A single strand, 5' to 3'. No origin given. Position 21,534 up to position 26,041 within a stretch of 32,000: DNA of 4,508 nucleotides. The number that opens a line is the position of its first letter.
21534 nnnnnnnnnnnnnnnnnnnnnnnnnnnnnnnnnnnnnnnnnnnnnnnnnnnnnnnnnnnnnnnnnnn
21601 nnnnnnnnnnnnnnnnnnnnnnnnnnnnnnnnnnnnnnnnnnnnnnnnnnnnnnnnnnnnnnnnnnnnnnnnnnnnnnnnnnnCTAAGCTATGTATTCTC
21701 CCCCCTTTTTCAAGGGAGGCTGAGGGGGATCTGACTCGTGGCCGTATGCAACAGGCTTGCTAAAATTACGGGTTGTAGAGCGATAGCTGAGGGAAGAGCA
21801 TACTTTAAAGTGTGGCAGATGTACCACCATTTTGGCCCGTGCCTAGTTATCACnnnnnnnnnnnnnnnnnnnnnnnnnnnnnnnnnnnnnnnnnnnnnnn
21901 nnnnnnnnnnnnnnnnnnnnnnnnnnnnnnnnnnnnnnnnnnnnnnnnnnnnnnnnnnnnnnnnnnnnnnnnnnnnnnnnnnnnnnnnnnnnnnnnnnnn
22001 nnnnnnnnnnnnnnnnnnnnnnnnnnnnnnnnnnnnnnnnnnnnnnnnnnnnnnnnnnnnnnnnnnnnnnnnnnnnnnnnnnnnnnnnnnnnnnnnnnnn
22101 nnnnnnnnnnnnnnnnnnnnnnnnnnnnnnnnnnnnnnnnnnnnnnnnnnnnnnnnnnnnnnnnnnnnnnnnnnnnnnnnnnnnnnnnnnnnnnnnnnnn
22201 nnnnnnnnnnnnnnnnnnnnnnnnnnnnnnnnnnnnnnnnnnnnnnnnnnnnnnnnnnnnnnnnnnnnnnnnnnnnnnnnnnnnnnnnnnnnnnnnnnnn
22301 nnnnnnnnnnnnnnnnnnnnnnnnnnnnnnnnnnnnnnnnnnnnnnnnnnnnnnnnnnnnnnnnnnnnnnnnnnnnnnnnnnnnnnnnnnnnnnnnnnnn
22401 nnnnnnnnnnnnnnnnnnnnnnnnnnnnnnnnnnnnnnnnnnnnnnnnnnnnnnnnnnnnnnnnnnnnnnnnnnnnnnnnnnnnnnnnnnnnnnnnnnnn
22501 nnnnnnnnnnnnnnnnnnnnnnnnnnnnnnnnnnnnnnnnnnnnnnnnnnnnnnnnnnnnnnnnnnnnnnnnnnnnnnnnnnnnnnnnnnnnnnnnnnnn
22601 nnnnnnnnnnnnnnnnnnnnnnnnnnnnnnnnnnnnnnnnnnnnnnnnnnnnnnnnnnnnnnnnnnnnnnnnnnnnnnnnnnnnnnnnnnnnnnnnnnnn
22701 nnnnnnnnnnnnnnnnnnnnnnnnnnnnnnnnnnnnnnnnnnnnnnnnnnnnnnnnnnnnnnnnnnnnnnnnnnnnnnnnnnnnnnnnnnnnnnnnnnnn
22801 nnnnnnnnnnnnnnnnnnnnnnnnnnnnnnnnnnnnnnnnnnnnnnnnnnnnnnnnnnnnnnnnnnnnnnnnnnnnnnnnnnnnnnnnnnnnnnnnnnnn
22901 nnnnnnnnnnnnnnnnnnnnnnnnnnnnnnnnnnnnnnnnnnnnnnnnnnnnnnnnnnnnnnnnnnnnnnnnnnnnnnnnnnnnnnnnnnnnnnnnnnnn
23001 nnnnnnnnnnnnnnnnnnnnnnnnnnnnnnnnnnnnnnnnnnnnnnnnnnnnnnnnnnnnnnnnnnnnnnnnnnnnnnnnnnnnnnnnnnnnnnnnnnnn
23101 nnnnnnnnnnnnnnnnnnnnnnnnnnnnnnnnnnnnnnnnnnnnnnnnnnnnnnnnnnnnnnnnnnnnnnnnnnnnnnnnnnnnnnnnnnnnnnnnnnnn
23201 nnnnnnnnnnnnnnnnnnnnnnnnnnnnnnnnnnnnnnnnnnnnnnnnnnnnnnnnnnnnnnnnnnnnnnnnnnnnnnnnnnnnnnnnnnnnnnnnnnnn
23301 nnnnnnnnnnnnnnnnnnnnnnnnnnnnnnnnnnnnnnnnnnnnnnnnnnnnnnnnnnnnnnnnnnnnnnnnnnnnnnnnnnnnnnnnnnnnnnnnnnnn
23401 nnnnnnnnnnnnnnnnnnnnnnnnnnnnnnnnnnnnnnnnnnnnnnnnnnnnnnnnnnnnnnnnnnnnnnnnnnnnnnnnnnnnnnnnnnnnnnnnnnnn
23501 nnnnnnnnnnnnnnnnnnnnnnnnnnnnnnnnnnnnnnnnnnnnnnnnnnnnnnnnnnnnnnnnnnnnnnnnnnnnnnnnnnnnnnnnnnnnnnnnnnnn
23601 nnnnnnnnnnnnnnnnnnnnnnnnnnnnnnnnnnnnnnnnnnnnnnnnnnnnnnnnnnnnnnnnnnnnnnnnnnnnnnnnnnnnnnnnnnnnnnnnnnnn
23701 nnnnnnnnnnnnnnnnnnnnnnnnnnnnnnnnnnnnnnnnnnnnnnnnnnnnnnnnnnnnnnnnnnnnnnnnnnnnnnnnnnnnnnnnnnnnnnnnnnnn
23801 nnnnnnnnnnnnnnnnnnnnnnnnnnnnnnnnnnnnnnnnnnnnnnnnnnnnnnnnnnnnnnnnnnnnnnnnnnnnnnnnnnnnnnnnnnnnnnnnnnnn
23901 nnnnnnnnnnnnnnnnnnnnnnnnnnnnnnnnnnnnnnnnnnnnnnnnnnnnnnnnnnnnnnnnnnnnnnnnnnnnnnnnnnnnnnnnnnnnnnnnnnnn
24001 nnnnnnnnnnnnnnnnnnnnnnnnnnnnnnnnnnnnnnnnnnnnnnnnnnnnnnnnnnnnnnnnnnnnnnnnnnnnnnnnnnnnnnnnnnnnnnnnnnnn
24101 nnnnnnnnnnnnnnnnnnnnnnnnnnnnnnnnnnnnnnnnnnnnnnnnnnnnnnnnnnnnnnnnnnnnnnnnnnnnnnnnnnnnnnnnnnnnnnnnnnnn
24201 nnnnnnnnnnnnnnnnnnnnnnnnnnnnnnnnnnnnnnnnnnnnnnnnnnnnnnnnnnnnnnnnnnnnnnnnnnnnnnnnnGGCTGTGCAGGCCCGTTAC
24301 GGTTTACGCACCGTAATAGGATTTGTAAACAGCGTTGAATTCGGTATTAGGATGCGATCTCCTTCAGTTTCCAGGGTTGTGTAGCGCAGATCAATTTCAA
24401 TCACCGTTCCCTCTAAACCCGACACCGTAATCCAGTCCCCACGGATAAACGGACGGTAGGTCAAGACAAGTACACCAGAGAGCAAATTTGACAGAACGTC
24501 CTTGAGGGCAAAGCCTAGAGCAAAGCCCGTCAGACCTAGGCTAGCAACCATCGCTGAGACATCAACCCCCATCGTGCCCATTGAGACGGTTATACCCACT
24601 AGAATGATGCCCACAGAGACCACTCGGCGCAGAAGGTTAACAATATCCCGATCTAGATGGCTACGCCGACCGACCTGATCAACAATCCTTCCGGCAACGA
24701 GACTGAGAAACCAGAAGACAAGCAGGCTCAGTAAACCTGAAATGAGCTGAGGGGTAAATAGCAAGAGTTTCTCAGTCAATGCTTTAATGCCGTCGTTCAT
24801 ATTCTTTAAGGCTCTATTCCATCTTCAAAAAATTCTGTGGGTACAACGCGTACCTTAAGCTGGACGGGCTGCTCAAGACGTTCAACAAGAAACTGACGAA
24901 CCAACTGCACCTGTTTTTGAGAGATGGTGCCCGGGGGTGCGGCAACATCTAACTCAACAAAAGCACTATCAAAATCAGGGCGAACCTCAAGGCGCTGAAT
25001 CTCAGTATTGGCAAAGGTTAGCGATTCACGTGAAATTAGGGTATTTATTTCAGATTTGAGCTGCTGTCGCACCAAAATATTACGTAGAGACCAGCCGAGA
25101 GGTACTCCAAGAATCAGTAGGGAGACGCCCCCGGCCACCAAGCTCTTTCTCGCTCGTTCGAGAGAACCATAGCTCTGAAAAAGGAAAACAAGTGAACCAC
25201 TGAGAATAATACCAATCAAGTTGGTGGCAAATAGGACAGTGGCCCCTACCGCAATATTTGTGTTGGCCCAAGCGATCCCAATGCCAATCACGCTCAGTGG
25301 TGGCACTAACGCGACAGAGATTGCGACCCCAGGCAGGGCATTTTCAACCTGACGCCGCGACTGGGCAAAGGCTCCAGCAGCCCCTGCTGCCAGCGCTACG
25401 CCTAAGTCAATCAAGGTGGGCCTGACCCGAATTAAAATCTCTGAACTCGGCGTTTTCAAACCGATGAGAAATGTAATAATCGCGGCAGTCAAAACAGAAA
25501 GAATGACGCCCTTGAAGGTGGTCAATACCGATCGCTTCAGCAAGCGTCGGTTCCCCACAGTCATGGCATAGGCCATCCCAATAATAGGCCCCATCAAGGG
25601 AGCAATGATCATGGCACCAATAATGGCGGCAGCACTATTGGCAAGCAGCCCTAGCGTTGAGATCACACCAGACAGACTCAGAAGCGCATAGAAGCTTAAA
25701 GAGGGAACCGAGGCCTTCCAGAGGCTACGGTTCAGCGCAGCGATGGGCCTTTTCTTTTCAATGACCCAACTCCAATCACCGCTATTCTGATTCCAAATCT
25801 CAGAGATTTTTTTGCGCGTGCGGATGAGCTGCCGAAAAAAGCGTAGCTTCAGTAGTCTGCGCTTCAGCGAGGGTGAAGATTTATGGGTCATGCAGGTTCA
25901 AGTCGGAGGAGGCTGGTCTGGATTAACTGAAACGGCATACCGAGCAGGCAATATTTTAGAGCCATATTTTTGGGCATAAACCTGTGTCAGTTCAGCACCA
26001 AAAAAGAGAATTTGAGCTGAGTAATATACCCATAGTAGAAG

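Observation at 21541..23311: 70-nt orphan copy of the cmoA 3' end marks a 1.6-kb cassette inserted between cmoA and trhO; the copies differ mostly at synonymous sites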

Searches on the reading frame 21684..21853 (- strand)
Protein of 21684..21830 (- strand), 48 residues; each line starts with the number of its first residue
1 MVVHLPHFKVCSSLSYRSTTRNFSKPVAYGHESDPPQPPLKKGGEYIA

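Call 54: search_protein_families(library=pfam, proteins=[window:21684-21830:-, window:21710-21853:-], max_evalue=1)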
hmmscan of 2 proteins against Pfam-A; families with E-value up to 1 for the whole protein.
window:21684-21830:- (48 aa): 0 families

window:21710-21853:- (47 aa): 0 families

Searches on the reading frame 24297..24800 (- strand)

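Call 5: search_protein_families(library=ncbifam, proteins=[window:24297-24800:-])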
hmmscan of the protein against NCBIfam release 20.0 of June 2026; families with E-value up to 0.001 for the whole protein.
window:24297-24800:- (167 aa): 6 families
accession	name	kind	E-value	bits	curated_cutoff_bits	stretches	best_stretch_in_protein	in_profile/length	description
NF047602.1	MscsSHelicob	equivalog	8.9e-22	77.8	400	1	22-162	16-155/260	small-conductance mechanosensitive channel MscS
NF007662.0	PRK10334.1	subfamily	2e-21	76.5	321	1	13-159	25-172/286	small-conductance mechanosensitive channel MscS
NF008438.0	PRK11281.1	equivalog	1.4e-12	46.3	991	1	64-160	885-982/1113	mechanosensitive channel MscK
NF008180.0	PRK10929.1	equivalog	4e-11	41.5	809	1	64-159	882-978/1109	miniconductance mechanosensitive channel MscM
NF047601.1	MscSThanab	equivalog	4.8e-10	39.4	500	1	53-156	64-168/280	small-conductance mechanosensitive channel MscS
NF008542.0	PRK11465.1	equivalog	4.1e-07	28.7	596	1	33-159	486-616/741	mechanosensitive channel protein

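Call 6: search_protein_families(library=pfam, proteins=[window:24297-24800:-])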
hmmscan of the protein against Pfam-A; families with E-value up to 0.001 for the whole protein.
window:24297-24800:- (167 aa): 3 families
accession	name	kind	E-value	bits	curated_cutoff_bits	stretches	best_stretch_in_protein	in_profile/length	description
PF00924.24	MS_channel_2nd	-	1.1e-16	61.1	20.2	1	101-163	1-64/68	Mechanosensitive ion channel, beta-domain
PF21088.3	MS_channel_1st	-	4.9e-08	33.2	23.1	1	60-100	2-42/42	Mechanosensitive ion channel, transmembrane helices 2/3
PF05552.17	MS_channel_1st_1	-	5.3e-05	23.4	22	1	6-51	4-49/50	Mechanosensitive ion channel, conserved TM helix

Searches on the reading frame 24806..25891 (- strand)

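Call 5: search_protein_families(library=ncbifam, proteins=[window:24806-25891:-])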
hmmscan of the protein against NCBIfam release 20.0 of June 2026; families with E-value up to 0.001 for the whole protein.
window:24806-25891:- (361 aa): 2 families
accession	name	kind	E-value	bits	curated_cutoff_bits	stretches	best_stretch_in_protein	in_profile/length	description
TIGR00271.1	TIGR00271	domain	3.5e-36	124.5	146.5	1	68-236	8-175/175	uncharacterized hydrophobic domain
TIGR00341.1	TIGR00341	hypoth_equivalog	1.6e-27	96.7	94.75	1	71-249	120-296/325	TIGR00341 family protein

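Call 6: search_protein_families(library=pfam, proteins=[window:24806-25891:-])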
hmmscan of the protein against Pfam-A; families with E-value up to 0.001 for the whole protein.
window:24806-25891:- (361 aa): 1 family
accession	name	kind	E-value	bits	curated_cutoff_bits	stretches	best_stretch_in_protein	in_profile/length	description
PF04087.19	DUF389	-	2.9e-43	147.6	23.9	1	94-230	1-137/137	Domain of unknown function (DUF389)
